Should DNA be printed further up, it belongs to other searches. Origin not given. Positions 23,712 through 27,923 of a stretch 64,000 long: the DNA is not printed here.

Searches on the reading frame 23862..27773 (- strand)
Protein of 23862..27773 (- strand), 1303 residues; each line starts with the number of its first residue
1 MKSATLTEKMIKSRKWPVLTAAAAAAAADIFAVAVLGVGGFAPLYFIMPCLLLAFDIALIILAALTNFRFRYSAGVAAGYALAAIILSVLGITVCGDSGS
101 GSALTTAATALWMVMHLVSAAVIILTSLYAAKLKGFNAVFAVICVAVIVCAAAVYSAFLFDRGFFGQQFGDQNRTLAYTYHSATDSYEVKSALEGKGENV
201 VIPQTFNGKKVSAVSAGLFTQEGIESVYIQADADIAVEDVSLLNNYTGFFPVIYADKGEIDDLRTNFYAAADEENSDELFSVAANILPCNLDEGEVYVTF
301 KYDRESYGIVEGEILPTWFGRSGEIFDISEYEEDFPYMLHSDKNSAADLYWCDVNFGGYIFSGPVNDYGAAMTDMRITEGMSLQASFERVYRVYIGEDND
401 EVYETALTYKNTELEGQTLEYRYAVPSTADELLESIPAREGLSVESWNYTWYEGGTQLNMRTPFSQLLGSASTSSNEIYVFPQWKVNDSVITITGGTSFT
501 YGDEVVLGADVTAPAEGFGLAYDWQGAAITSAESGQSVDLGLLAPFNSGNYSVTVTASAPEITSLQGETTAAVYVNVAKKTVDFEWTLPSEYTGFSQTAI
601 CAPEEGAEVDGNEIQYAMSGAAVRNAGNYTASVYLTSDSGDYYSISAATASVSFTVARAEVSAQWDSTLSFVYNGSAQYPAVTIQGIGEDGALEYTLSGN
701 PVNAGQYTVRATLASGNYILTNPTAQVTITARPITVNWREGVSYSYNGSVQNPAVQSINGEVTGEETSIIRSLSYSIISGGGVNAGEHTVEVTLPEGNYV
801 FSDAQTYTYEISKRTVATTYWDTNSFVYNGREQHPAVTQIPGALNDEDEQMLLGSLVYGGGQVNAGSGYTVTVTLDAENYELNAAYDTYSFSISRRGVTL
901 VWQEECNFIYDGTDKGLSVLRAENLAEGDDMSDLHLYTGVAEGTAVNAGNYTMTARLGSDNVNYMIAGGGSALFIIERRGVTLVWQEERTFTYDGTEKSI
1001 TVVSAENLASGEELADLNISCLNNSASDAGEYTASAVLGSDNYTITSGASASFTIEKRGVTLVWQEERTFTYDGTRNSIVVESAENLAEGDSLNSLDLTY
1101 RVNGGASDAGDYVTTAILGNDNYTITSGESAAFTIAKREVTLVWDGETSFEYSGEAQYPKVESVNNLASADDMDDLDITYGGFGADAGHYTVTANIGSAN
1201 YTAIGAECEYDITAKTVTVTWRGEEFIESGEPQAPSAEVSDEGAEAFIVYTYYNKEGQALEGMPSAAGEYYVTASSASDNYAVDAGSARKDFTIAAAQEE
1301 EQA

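Call 8: search_protein_families(library=pfam, proteins=[window:23862-27773:-], max_evalue=0.01)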
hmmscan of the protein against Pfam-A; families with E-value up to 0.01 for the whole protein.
window:23862-27773:- (1303 aa): 3 families
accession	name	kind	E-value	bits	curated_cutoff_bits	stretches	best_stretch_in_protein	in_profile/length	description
PF18887.5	MBG_3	-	2.5e-09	37.5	25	1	668-720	7-60/72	MBG domain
PF18676.6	MBG_2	-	0.0021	19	25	1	1001-1047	19-66/72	MBG domain (YGX type)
PF16405.10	DUF5013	-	0.0048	17.5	28.5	0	459-580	2-101/149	Domain of unknown function (DUF5013)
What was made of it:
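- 23862..27773 (-): g4: 1303-aa membrane protein with N-terminal TM helices and MBG repeats. Its length varies between loci. Pfam MBG_3 at 2.5e-9 (call 8).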

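Call 9: search_protein_families(library=padloc, proteins=[window:23862-27773:-], max_evalue=0.01)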
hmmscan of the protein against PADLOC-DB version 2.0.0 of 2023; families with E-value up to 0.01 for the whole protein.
window:23862-27773:- (1303 aa): 0 families

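Call 11: search_protein_families(library=ncbifam, proteins=[window:23862-27773:-], max_evalue=0.01)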
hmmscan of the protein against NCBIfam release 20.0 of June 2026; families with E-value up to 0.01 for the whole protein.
window:23862-27773:- (1303 aa): 0 families

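Call 20: search_protein_families(library=phrogs, proteins=[window:23862-27773:-], max_evalue=0.01)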
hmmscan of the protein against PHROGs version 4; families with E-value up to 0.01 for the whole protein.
window:23862-27773:- (1303 aa): 0 families
